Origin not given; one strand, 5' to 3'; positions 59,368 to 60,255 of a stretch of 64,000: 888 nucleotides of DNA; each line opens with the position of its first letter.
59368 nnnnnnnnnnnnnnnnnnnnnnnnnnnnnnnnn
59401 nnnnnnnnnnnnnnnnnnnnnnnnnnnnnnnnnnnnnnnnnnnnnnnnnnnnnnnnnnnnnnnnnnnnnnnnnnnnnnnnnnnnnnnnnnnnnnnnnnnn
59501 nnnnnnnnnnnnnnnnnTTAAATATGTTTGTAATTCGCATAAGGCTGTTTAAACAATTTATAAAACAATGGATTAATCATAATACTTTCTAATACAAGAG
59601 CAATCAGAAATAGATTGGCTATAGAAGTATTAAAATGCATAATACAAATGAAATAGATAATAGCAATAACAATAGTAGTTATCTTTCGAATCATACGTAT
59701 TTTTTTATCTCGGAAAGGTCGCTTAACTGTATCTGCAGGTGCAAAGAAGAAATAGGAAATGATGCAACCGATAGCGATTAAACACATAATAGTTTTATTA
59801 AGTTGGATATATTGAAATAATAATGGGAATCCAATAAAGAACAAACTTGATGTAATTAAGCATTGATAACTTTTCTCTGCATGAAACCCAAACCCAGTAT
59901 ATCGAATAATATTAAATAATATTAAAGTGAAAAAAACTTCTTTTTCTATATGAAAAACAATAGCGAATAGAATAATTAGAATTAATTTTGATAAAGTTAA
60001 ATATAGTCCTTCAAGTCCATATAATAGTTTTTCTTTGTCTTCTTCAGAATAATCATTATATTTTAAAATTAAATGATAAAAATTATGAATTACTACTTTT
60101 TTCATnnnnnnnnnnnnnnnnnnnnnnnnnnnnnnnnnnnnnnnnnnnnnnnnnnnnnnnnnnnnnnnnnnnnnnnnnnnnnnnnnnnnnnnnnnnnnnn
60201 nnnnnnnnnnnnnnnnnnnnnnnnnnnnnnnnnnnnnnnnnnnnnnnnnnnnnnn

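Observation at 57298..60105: Agr-type peptide quorum-sensing module in an unusual convergent layout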

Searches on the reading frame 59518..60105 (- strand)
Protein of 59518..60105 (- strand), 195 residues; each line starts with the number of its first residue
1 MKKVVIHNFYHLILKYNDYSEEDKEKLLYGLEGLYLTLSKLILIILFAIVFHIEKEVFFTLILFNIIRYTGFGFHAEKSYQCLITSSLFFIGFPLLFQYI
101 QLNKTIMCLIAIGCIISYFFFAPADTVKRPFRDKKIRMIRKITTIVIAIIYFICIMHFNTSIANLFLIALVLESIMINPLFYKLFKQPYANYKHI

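Call 3: search_protein_families(library=pfam, proteins=[window:59518-60105:-], max_evalue=1)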
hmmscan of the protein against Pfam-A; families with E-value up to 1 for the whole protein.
window:59518-60105:- (195 aa): 3 families
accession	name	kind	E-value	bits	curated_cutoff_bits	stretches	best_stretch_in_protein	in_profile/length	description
PF04647.20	AgrB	-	4.2e-30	104.9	23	1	11-176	6-184/185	Accessory gene regulator B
PF23863.2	CdsD_PD1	-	0.0055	17.1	33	0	158-186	12-40/50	CdsD PD1 domain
PF05975.17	EcsB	-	0.22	10.9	30.7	1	79-173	104-200/383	Bacterial ABC transporter protein EcsB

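Call 4: search_protein_families(library=ncbifam, proteins=[window:59518-60105:-], max_evalue=1)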
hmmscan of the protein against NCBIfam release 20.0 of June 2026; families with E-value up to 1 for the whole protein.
window:59518-60105:- (195 aa): 1 family
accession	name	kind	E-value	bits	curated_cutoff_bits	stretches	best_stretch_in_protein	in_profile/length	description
NF002210.0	PRK01100.1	equivalog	1e-27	97.2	282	1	12-193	18-203/210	accessory gene regulator ArgB-like protein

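Call 9: find_encoding_contigs(protein=window:59518-60105:-, flank=6000, max_places=6)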
Protein window:59518-60105:- (195 aa): 19 contigs read that carry it; 6 places shown.
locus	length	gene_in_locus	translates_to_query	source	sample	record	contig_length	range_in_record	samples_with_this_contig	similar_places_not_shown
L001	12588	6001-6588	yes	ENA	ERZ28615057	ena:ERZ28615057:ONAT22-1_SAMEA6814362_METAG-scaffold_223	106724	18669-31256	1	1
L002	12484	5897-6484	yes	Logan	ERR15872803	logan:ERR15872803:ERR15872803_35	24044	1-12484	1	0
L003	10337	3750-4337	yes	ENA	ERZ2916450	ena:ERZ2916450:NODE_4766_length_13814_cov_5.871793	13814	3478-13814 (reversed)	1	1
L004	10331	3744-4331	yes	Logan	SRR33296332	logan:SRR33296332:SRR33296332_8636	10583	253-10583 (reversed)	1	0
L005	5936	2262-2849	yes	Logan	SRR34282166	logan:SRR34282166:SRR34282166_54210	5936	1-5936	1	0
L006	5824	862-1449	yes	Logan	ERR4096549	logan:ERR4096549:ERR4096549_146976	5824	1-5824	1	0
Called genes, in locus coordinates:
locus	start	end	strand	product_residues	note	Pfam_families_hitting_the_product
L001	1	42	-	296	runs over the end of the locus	PF02588:YitT_membrane, PF10035:DUF2179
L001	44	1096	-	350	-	PF03462:PCRF, PF00472:RF-1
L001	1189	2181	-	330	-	PF12740:PETase (weak), PF01738:DLH (weak), PF02129:Peptidase_S15, PF00326:Peptidase_S9 (faint), PF08840:BAAT_C (faint)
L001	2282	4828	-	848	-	PF07517:SecA_DEAD, PF00270:DEAD (faint), PF01043:SecA_PP_bind, PF21090:P-loop_SecA, PF07516:SecA_SW, PF02810:SEC-C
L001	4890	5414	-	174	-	PF02482:Ribosomal_S30AE, PF16321:Ribosom_S30AE_C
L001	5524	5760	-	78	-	PF00313:CSD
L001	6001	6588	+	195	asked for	PF04647:AgrB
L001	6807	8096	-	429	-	PF14501:HATPase_c_5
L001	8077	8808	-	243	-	PF04397:LytTR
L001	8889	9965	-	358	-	PF00953:Glycos_transf_4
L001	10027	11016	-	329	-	PF06723:MreB_Mbl, PF00022:Actin (weak), PF00012:HSP70, PF14450:FtsA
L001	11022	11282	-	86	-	PF12116:SpoIIID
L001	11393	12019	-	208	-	PF01551:Peptidase_M23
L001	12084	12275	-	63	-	PF06612:DUF1146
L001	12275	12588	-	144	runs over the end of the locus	PF02502:LacAB_rpiB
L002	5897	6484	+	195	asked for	PF04647:AgrB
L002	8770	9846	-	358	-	PF00953:Glycos_transf_4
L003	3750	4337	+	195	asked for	PF04647:AgrB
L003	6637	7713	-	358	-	PF00953:Glycos_transf_4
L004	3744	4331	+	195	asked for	PF04647:AgrB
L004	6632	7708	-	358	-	PF00953:Glycos_transf_4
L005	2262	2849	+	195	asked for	PF04647:AgrB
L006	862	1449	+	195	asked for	PF04647:AgrB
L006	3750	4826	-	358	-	PF00953:Glycos_transf_4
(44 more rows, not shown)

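Call 10: find_homologous_proteins(query=window:59518-60105:-)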
Query window:59518-60105:- (195 aa): 661 proteins with E <= 0.001 among 881 candidates; the best 120 are listed.
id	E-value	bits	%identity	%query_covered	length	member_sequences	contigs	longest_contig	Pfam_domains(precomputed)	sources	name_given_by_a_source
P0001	7.3e-119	413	100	100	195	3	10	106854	PF04647.21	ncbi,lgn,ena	-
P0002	2.2e-101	356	86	100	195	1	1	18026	PF04647.21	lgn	-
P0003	2.6e-85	303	74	100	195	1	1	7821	PF04647.21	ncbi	-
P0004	4.9e-84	299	74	99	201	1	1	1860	PF04647.21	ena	-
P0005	7.2e-84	298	72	100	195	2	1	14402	PF04647.21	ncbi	-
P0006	2.4e-83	297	72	99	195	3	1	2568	PF04647.21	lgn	-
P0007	9.6e-81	288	72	100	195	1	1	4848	PF04647.21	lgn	-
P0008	9.9e-81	288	73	99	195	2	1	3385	PF04647.21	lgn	-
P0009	3.4e-80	286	70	100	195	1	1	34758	PF04647.21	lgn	-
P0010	2.2e-79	284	69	100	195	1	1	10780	PF04647.21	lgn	-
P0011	1.8e-78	281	65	100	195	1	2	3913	PF04647.21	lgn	-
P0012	4.7e-75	270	66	100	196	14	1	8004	PF04647.21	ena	-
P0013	5.2e-68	247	62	99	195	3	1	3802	PF04647.21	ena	-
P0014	2.2e-59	219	55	99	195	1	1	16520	PF04647.21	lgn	-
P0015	1.7e-57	213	58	92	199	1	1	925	PF04647.21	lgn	-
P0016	5.8e-57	211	55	100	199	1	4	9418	PF04647.21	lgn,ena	-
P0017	9.8e-57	210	54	99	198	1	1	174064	PF04647.21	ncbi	-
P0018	1.9e-56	209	55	100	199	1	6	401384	PF04647.21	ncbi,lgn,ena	-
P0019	3.1e-56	208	56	100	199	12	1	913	PF04647.21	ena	-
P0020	4.6e-56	208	55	99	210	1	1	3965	PF04647.21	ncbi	-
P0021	1.0e-55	207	55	100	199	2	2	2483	PF04647.21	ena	-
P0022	1.3e-55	206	54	99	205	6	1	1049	PF04647.21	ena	-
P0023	1.6e-55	206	55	100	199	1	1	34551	PF04647.21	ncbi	-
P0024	2.2e-55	206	54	99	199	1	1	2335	PF04647.21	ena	-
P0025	2.7e-55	205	54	99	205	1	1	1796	PF04647.21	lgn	-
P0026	3.6e-55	205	55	99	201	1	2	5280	PF04647.21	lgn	-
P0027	3.9e-55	205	53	100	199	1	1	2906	PF04647.21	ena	-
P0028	4.5e-55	205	55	100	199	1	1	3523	PF04647.21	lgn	-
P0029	4.8e-55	204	53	99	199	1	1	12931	PF04647.21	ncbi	-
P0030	6.4e-55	204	54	100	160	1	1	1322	PF04647.21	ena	-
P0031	7.0e-55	204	56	100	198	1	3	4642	PF04647.21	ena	-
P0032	7.5e-55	204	54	99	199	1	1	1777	PF04647.21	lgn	-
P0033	7.9e-55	204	55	100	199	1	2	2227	PF04647.21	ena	-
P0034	1.2e-54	203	52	99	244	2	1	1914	PF04647.21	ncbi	-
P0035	1.6e-54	203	54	100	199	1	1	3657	PF04647.21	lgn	-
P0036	2.2e-54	202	53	99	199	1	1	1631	PF04647.21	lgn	-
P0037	2.5e-54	202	55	100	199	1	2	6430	PF04647.21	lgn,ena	-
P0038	3.0e-54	202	54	97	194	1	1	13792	PF04647.21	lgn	-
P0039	4.2e-54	201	53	99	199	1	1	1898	PF04647.21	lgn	-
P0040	4.3e-54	201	53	100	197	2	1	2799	PF04647.21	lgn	-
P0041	5.7e-54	201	53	99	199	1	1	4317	PF04647.21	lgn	-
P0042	7.2e-54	201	55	92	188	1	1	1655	PF04647.21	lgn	-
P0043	8.0e-54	201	54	99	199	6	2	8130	PF04647.21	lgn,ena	-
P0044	8.1e-54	200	51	99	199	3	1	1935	PF04647.21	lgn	-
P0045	8.1e-54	200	54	100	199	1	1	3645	PF04647.21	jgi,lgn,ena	-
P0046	1.2e-53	200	54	99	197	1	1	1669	PF04647.21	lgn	-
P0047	1.4e-53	200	54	99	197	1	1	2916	PF04647.21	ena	-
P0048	1.6e-53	200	52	99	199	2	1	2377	PF04647.21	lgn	-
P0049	1.6e-53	200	54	100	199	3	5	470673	PF04647.21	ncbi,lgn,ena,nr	ncbi:MAG: accessory gene regulator B family protein [Bacilli bacterium]|nr:accessory gene regulator 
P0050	1.9e-53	199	54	99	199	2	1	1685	PF04647.21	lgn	-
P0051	2.1e-53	199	55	94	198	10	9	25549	PF04647.21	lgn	-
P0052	2.2e-53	199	54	99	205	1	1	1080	PF04647.21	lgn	-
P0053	2.3e-53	199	56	99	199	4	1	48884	PF04647.21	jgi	-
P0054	2.4e-53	199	54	99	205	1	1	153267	PF04647.21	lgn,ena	-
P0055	2.8e-53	199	53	99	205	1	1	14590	PF04647.21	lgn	-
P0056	3.0e-53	199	53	100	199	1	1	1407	PF04647.21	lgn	-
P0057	3.1e-53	199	53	100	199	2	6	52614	PF04647.21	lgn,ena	-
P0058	3.3e-53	199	56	92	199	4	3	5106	PF04647.21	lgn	-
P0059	3.5e-53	198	54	99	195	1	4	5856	PF04647.21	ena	-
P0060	3.6e-53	198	54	99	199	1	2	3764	PF04647.21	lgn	-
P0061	3.9e-53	198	54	99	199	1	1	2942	PF04647.21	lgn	-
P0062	4.2e-53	198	51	100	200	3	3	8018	PF04647.21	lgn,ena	-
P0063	4.4e-53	198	54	100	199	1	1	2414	PF04647.21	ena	-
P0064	5.0e-53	198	54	99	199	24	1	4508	PF04647.21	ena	-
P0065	5.6e-53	198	52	99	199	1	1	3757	PF04647.21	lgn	-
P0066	6.5e-53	198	49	98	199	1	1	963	PF04647.21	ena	-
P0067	6.6e-53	198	54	99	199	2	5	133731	PF04647.21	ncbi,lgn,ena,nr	ncbi:MAG: accessory gene regulator B family protein [bacterium]|nr:accessory gene regulator B family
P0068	7.6e-53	197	54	99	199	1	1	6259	PF04647.21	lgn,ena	-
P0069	9.5e-53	197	54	99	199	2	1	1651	PF04647.21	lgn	-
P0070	9.5e-53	197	54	99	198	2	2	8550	PF04647.21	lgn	-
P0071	1.2e-52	197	54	100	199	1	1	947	PF04647.21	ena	-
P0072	1.4e-52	196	53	99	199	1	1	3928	PF04647.21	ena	-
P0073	1.4e-52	196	54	92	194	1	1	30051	PF04647.21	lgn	-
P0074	1.4e-52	196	54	92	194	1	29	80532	PF04647.21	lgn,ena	-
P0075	1.5e-52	196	52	99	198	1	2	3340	PF04647.21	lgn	-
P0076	1.5e-52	196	56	92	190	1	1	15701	PF04647.21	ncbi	-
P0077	1.6e-52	196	49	100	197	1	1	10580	PF04647.21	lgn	-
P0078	1.8e-52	196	54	100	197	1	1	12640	PF04647.21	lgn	-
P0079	1.9e-52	196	54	94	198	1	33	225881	PF04647.21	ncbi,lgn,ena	-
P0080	2.0e-52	196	53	99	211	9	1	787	PF04647.21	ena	-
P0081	2.0e-52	196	51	99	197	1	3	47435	PF04647.21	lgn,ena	-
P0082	2.2e-52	196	54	92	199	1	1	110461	PF04647.21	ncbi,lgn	-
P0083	2.5e-52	196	54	99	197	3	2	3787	PF04647.21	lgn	-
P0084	2.6e-52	196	54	92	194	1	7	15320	PF04647.21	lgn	-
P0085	3.1e-52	195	52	99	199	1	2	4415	PF04647.21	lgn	-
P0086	3.1e-52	195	53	99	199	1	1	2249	PF04647.21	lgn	-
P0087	3.3e-52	195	53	100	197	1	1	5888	PF04647.21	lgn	-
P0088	3.5e-52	195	52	99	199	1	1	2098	PF04647.21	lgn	-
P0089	3.5e-52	195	52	99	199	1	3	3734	PF04647.21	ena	-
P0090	3.9e-52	195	53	99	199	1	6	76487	PF04647.21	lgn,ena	-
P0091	4.7e-52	195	53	99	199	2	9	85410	PF04647.21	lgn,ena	-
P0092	6.2e-52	194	54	98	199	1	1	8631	PF04647.21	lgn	-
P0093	6.9e-52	194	51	100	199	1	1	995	PF04647.21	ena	-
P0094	7.6e-52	194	53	99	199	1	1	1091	PF04647.21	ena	-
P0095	7.9e-52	194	53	92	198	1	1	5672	PF04647.21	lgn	-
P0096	7.9e-52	194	49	100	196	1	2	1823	PF04647.21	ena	-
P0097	7.9e-52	194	53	99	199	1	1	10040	PF04647.21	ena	-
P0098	7.9e-52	194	51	93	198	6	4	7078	PF04647.21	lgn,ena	-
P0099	8.0e-52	194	54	94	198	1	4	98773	PF04647.21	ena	-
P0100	8.3e-52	194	51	99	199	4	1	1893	PF04647.21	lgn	-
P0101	8.4e-52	194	51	99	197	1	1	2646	PF04647.21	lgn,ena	-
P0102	9.0e-52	194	51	98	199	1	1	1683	PF04647.21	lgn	-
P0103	9.7e-52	194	49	100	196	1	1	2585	PF04647.21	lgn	-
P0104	9.8e-52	194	53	99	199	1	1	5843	PF04647.21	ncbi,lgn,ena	-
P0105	9.9e-52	194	48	100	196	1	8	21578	PF04647.21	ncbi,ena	-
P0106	1.0e-51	194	52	99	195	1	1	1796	PF04647.21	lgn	-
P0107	1.1e-51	194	53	99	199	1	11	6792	PF04647.21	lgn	-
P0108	1.3e-51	193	54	99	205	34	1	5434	PF04647.21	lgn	-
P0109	1.4e-51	193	54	98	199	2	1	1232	PF04647.21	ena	-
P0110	1.4e-51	193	50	99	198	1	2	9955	PF04647.21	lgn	-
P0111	1.6e-51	193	52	99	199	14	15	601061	PF04647.21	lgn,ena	-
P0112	2.0e-51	193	52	99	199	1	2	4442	PF04647.21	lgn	-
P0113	2.1e-51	193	48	100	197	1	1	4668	PF04647.21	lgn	-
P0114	2.2e-51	193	51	98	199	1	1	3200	PF04647.21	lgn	-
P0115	2.6e-51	192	48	100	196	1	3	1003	PF04647.21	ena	-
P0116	2.7e-51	192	50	99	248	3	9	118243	PF04647.21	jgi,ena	-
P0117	2.9e-51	192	52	99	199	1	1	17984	PF04647.21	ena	-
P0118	2.9e-51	192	53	99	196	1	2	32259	PF04647.21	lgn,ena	-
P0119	2.9e-51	192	54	99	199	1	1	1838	PF04647.21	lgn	-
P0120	3.6e-51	192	52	100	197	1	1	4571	PF04647.21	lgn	-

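Call 12: find_related_loci(query=A1, collection=genome_contigs, flank=6000)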
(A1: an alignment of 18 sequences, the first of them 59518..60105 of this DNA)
Query A1 (195 aa) in genome_contigs; peptide patterns used: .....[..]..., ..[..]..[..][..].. (x = any residue, [..] = any of these).
215 stretches matched a pattern; 197 encode a relative of the query (tblastn E <= 1e-3); the best 80 are kept; 80 distinct loci.
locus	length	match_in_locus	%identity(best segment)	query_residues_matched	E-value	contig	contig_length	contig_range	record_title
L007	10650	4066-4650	72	1-195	6e-78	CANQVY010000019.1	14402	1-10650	MAG: uncultured Bacilli bacterium isolate Lapin-014__bin4 genome assembly, contig: Lapin-014__NODE_3538_length_14402_cov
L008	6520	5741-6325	65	1-195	9e-65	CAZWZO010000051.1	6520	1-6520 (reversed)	MAG TPA_asm: uncultured Muribaculaceae bacterium isolate binchicken_co354_12 genome assembly, contig: NODE_13879_length_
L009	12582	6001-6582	54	1-194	4e-61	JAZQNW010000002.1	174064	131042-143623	MAG: Bacilli bacterium isolate T1900045244_TH20190014.MAGScoT_cleanbin_000015 SGB_5603_k141_2079014, whole genome shotgu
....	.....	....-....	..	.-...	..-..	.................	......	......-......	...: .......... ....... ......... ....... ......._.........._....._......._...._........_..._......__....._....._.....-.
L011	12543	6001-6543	54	15-194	5e-59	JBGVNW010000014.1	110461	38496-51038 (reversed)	MAG: Bacilli bacterium isolate fecal_MAG_225 fecal_MAG_225_contig_0014, whole genome shotgun sequence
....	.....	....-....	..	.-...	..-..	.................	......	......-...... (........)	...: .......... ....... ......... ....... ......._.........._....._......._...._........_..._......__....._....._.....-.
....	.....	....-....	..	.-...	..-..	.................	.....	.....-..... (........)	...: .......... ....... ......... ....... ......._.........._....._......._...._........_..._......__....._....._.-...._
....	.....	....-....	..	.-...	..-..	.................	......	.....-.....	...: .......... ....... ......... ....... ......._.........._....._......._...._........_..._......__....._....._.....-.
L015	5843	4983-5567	53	1-194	4e-58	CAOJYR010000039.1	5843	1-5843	MAG TPA_asm: uncultured Tenericutes bacterium isolate SRR17684645_bin.33_metawrap_v1.3_MAG genome assembly, contig: NODE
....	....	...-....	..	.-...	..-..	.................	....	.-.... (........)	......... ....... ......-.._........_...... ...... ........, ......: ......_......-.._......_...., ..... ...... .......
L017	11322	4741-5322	49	1-194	4e-57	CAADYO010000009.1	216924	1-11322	MAG TPA_asm: Bacilli bacterium, isolate HGM10849, WGS project CAADYO010000000 data, contig: ERS396355_17_k85_57736, whol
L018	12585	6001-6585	53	1-194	3e-57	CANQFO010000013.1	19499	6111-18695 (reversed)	MAG: uncultured Bacilli bacterium isolate Lapin-007__bin24 genome assembly, contig: Lapin-007__NODE_958_length_19499_cov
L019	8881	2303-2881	62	1-193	1e-56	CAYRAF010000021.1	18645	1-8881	MAG TPA_asm: uncultured Muribaculaceae bacterium isolate SRP278969_co1_652 genome assembly, contig: NODE_3600_length_186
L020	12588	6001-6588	52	1-195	1e-56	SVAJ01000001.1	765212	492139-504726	MAG: Bacillota bacterium isolate SIG199 NODE_2_length_765212_cov_6.972485, whole genome shotgun sequence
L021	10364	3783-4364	56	1-193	1e-56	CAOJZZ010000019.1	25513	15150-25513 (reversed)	MAG TPA_asm: uncultured Tenericutes bacterium isolate SRR17684619_bin.35_metawrap_v1.3_MAG genome assembly, contig: NODE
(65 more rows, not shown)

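Call 33: search_dna_similar(query=window:59518-60105:-, collection=plasmids, mode=protein, max_evalue=0.001, max_rows=40, rows=spread)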
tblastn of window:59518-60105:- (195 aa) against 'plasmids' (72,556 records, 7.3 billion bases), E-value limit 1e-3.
Records with a match: 30; places in all: 31; records where one place covers at least 80% of the query: 14.
Best place of each record, by identity: <60% 30.
By first word of the organism name: Clostridium 19; Enterococcus 6; Latilactobacillus 3; Listeria 2.
By predicted mobility (MOB-suite, as given by PLSDB): non-mobilizable 27; mobilizable 3.
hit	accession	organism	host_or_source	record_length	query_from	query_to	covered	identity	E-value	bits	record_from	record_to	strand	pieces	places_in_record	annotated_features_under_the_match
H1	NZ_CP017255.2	Clostridium taeniosporum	microbial cells,Lake Mainaki silt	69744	2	194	99%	35.4%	3e-11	68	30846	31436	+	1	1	accessory gene regulator B family protein | AgrD family cyclic lactone autoinducer peptide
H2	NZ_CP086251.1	Clostridium estertheticum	single colony,beef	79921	18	193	90%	36.7%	9e-14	76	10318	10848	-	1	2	accessory gene regulator B family protein | AgrD family cyclic lactone autoinducer peptide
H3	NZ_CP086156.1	Clostridium tagluense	single colony,Lamb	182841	20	194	90%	35.0%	3e-6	54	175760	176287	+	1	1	accessory gene regulator B family protein | AgrD family cyclic lactone autoinducer peptide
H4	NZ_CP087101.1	Clostridium estertheticum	single colony,Vacuum packed lamb meat ...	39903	20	194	90%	33.1%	3e-7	57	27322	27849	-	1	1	accessory gene regulator B family protein | cyclic lactone autoinducer peptide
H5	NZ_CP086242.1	Clostridium estertheticum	single colony,bovine feces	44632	18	195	91%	32.4%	7e-11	67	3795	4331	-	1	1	accessory gene regulator B family protein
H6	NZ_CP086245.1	Clostridium estertheticum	single colony,bovine feces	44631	18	195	91%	32.4%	7e-11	67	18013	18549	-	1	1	accessory gene regulator B family protein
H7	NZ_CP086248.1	Clostridium sp. CF011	single colony,bovine feces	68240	38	194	81%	33.5%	3e-10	66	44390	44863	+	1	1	accessory gene regulator B family protein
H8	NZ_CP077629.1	Clostridium estertheticum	single colony,bovine feces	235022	43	195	78%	34.0%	3e-8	60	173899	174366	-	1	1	accessory gene regulator B family protein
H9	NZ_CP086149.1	Clostridium estertheticum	horse,single colony,meat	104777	37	194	81%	32.7%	5e-11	68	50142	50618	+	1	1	accessory gene regulator B family protein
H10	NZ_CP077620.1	Clostridium estertheticum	single colony,bovine feces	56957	38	194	81%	32.3%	2e-11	69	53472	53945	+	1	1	accessory gene regulator B family protein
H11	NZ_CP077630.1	Clostridium estertheticum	single colony,bovine feces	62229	38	194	81%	32.3%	2e-11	69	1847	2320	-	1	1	accessory gene regulator B family protein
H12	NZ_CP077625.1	Clostridium estertheticum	single colony,bovine feces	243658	43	193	77%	33.1%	6e-5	50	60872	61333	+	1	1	accessory gene regulator B family protein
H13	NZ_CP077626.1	Clostridium estertheticum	single colony,bovine feces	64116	38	194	81%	31.6%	2e-11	69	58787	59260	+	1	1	accessory gene regulator B family protein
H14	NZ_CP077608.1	Clostridium tagluense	single colony,lamb meat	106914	40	194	79%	32.1%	4e-9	62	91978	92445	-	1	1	accessory gene regulator B family protein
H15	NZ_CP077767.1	Clostridium sp. CM028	single colony,lamb meat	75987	38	194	81%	31.0%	2e-10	66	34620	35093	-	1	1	accessory gene regulator B family protein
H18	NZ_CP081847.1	Enterococcus raffinosus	Homo sapiens,feces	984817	56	193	71%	34.8%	6e-12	71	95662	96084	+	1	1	accessory gene regulator AgrB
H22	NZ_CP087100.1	Clostridium estertheticum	single colony,Vacuum packed lamb meat ...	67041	55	194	72%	33.3%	3e-9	63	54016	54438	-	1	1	accessory gene regulator B family protein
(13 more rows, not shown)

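Call 34: get_annotated_region(hit=H1, flank=5000)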
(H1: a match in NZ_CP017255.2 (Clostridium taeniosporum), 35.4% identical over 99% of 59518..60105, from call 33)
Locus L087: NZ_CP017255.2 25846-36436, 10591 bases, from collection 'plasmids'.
description: Clostridium taeniosporum strain 1/k plasmid pCt2, complete sequence
organism: Clostridium taeniosporum (NCBI taxid 394958)
taxonomy: Bacteria; Bacillota; Clostridia; Eubacteriales; Clostridiaceae; Clostridium; Clostridium taeniosporum
host: -; source: microbial cells,Lake Mainaki silt; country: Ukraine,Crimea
typing (MOB-suite, as given by PLSDB): non-mobilizable
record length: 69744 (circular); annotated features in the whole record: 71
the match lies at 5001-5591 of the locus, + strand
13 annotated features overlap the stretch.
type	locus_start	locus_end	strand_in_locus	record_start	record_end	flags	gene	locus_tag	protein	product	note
CDS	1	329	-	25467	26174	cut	-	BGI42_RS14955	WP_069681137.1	hypothetical protein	-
CDS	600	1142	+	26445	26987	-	-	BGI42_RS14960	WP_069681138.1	GNAT family N-acetyltransferase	-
CDS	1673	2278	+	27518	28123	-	-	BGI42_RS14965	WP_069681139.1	sigma-70 family RNA polymerase sigma factor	GO:0006352 - DNA-templated transcription initiation [Evidence IEA]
CDS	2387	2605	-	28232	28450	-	-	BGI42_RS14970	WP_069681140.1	hypothetical protein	-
CDS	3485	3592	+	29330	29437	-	-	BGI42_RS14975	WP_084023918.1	bacteriocin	-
CDS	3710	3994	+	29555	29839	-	-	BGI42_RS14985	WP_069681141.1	bacteriocin immunity protein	-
CDS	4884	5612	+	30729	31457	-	-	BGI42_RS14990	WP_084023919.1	accessory gene regulator B family protein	GO:0009372 - quorum sensing [Evidence IEA]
CDS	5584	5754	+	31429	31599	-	-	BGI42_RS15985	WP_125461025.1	AgrD family cyclic lactone autoinducer peptide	-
CDS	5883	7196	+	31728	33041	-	-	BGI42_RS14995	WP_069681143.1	GHKL domain-containing protein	-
CDS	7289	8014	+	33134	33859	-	-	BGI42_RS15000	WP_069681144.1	LytTR family DNA-binding domain-containing protein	-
CDS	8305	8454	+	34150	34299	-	-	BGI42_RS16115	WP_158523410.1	hypothetical protein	-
CDS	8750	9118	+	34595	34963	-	-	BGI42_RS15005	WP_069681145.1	lactococcin 972 family bacteriocin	-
CDS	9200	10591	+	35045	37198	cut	-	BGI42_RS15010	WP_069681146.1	DUF1430 domain-containing protein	-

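Call 35: get_annotated_region(hit=H2, flank=5000)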
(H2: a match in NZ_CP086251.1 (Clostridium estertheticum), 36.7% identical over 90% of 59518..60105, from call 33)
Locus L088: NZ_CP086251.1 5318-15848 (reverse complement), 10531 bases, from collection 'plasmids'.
description: Clostridium estertheticum strain DSM 14864 plasmid pDSM14864-80, complete sequence
organism: Clostridium estertheticum (NCBI taxid 238834)
taxonomy: Bacteria; Bacillota; Clostridia; Eubacteriales; Clostridiaceae; Clostridium; Clostridium estertheticum
host: -; source: single colony,beef; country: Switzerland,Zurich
typing (MOB-suite, as given by PLSDB): non-mobilizable
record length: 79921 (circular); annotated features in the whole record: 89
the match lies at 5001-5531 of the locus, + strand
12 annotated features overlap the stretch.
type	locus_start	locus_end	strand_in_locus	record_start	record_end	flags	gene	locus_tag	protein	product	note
CDS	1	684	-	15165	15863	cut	-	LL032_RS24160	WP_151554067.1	ABC transporter ATP-binding protein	-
CDS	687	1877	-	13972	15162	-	-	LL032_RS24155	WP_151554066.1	ABC transporter permease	-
CDS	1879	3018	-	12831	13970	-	-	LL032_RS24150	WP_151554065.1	ABC transporter permease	-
CDS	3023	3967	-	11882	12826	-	-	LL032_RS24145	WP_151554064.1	hypothetical protein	-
CDS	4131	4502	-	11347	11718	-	-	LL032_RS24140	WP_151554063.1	hypothetical protein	-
CDS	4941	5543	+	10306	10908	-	-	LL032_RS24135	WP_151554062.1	accessory gene regulator B family protein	GO:0009372 - quorum sensing [Evidence IEA]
CDS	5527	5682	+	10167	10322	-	-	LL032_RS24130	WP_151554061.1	AgrD family cyclic lactone autoinducer peptide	-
CDS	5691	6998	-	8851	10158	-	-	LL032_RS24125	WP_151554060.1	GHKL domain-containing protein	-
CDS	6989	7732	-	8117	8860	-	-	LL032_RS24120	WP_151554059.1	LytTR family DNA-binding domain-containing protein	-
CDS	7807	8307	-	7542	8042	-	-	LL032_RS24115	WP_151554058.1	hypothetical protein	-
CDS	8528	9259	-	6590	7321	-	-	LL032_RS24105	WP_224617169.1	hypothetical protein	-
CDS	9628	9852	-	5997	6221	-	-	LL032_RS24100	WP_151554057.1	hypothetical protein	-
